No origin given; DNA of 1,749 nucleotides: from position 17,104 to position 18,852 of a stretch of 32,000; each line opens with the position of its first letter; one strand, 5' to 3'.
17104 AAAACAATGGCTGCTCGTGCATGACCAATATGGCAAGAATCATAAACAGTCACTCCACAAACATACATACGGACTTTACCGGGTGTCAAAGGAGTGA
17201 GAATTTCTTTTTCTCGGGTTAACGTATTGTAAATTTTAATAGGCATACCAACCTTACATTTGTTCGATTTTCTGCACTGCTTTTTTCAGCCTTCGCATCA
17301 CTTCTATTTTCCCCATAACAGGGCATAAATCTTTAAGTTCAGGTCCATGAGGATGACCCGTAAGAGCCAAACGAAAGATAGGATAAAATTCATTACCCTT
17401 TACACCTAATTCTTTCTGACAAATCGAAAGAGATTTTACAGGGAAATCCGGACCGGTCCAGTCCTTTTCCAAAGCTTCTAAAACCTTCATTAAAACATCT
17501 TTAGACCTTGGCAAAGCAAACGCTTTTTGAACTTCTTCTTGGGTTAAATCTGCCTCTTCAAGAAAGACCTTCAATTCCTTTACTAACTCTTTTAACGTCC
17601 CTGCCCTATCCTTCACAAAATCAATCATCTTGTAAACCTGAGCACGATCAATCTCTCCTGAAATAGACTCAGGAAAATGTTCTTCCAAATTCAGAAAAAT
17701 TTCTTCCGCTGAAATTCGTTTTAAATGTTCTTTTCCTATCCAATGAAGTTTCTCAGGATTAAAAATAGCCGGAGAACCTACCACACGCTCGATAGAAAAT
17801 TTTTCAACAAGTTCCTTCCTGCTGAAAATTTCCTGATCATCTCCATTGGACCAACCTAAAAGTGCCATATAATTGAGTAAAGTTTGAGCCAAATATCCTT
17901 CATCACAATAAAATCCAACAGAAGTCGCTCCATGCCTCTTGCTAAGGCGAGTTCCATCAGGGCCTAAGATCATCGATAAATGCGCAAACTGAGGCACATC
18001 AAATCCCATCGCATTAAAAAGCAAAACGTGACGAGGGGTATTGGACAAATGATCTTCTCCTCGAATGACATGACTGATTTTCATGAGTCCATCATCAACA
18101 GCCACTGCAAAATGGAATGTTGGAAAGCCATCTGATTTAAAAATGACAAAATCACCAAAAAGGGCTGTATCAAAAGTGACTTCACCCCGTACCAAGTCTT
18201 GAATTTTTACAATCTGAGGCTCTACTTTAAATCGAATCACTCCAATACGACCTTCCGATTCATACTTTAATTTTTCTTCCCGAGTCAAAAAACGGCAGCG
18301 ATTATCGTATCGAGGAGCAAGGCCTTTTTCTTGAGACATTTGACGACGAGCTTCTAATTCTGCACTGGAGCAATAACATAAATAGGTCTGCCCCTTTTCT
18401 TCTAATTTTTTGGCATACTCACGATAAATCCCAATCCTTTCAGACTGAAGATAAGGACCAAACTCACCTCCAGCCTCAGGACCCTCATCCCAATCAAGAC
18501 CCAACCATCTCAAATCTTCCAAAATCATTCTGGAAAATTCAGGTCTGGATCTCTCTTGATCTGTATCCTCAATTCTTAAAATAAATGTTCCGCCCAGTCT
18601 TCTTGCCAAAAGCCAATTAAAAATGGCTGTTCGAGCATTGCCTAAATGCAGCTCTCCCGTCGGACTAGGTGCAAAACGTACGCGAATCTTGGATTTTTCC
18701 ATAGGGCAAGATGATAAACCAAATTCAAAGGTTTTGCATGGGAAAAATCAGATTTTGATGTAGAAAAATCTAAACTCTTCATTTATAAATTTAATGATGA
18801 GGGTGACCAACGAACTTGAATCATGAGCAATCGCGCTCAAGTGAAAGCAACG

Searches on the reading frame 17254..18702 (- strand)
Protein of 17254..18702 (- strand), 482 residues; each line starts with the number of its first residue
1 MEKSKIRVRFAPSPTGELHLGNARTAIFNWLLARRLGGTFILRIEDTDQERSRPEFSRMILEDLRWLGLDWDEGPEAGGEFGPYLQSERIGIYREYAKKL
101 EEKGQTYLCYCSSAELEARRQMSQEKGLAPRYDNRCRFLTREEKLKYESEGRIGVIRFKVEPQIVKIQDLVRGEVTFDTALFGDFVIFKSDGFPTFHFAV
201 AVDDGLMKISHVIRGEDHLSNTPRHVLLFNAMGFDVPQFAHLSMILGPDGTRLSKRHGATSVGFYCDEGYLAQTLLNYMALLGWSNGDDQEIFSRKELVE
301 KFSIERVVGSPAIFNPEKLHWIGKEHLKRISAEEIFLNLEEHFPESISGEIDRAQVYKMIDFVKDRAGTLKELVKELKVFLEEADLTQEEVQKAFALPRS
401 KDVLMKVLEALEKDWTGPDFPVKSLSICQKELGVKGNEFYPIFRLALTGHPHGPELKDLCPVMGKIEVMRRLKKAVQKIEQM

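Call 8: search_protein_families(library=pfam, proteins=[window:17254-18702:-], max_evalue=0.001)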
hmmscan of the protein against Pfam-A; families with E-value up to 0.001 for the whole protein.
window:17254-18702:- (482 aa): 2 families
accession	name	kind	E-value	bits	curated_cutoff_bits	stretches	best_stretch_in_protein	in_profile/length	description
PF00749.27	tRNA-synt_1c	-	3.7e-98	328.7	23.4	1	5-321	1-314/314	tRNA synthetases class I (E and Q), catalytic domain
PF19269.4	Anticodon_2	-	1.1e-19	71.7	23.6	1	351-475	11-140/141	Anticodon binding domain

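Call 20: list_cluster_members(proteins=[P0001, window:17254-18702:-, window:15798-17246:-])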
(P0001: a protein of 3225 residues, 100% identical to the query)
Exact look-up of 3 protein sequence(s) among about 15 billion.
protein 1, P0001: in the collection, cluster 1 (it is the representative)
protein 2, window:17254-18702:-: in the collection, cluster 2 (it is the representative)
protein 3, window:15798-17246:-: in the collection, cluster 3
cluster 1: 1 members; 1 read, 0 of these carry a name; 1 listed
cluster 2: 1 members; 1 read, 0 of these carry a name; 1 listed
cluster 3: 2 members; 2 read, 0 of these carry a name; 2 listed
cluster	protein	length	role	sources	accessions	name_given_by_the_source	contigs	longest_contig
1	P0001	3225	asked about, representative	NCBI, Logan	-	-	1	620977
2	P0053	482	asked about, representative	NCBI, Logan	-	-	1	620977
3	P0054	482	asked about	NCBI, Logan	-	-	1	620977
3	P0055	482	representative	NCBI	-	-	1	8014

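Call 21: find_related_loci(query=window:17254-18702:-, collection=genome_contigs, flank=1000)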
Query window:17254-18702:- (482 aa) in genome_contigs; peptide patterns used: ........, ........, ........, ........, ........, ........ (x = any residue, [..] = any of these).
599 stretches matched a pattern (row limit reached: there are more); 437 encode a relative of the query (tblastn E <= 1e-3); the best 80 are kept; 80 distinct loci.
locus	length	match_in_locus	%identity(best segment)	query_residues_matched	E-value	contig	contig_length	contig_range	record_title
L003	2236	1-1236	97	71-482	0e+0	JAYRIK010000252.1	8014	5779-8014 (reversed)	MAG: Candidatus Auribacterota bacterium isolate SZ_szas25bin.51 k141_1429264, whole genome shotgun sequence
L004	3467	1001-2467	48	1-481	4e-145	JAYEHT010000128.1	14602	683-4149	MAG: Candidatus Aerophobetes bacterium isolate MAG210 MAG210_128, whole genome shotgun sequence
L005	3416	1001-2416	47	1-464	6e-135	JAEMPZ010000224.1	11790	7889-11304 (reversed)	MAG: Acidobacteria bacterium isolate 2016_B02_sed_C_26 c_000000001381, whole genome shotgun sequence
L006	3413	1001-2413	47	1-463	3e-133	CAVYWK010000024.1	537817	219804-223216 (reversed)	MAG: uncultured Acidobacteriota bacterium isolate MFD01299.bin.2.92 genome assembly, contig: contig_33897, whole genome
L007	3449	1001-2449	45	6-481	5e-133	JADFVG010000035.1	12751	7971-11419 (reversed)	MAG: Chloroflexota bacterium isolate C2.bin.45 k83_415605, whole genome shotgun sequence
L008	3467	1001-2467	45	1-481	2e-132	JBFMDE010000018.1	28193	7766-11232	MAG: Chloroflexota bacterium isolate MAG211 MAG211_18, whole genome shotgun sequence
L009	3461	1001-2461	44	2-479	6e-132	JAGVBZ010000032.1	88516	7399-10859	MAG: Brevinematales bacterium isolate DeMMO6_14 c_000000008646, whole genome shotgun sequence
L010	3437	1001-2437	44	1-472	2e-130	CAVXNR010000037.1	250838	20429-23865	MAG: Vicinamibacteria bacterium isolate MFD02840.bin.2.172 genome assembly, contig: contig_90703, whole genome shotgun s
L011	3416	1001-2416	47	1-464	2e-130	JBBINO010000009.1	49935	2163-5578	MAG: Acidobacteriota bacterium isolate QNF170220_bin_258 NODE_692_length_49935_cov_24.297654, whole genome shotgun seque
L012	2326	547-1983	46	6-478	8e-138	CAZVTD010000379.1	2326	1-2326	MAG TPA_asm: uncultured Planctomycetota bacterium isolate SRP167436_co1_127 genome assembly, contig: NODE_78194_length_2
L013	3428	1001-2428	45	5-477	9e-129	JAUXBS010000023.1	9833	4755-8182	MAG: Clostridia bacterium isolate CSMAG_2805 CSMAG_2805_k117_461729_length_9833_cov_28.3438, whole genome shotgun sequen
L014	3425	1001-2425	43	6-473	5e-129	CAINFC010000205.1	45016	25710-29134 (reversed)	MAG: uncultured Acidobacteria bacterium isolate LaPlata_bin-3695 genome assembly, contig: bin-3695:205/326, whole genome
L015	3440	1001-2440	44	4-478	4e-128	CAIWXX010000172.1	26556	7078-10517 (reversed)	MAG: uncultured Acidobacteria bacterium isolate AlinenSediments_bin-3382 genome assembly, contig: bin-3382:172/183, whol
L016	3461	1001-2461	43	1-481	5e-127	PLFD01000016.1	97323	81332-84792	MAG: candidate division FCPU426 bacterium isolate bog_1179 73.20110800_S3S.14_contig_2096, whole genome shotgun sequence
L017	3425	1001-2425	45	5-473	7e-126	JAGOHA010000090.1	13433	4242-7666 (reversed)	MAG: Acidobacteria bacterium isolate Go_SlDig_bin_198 Go_SlDig_13620_length_13433_cov_19.821659, whole genome shotgun se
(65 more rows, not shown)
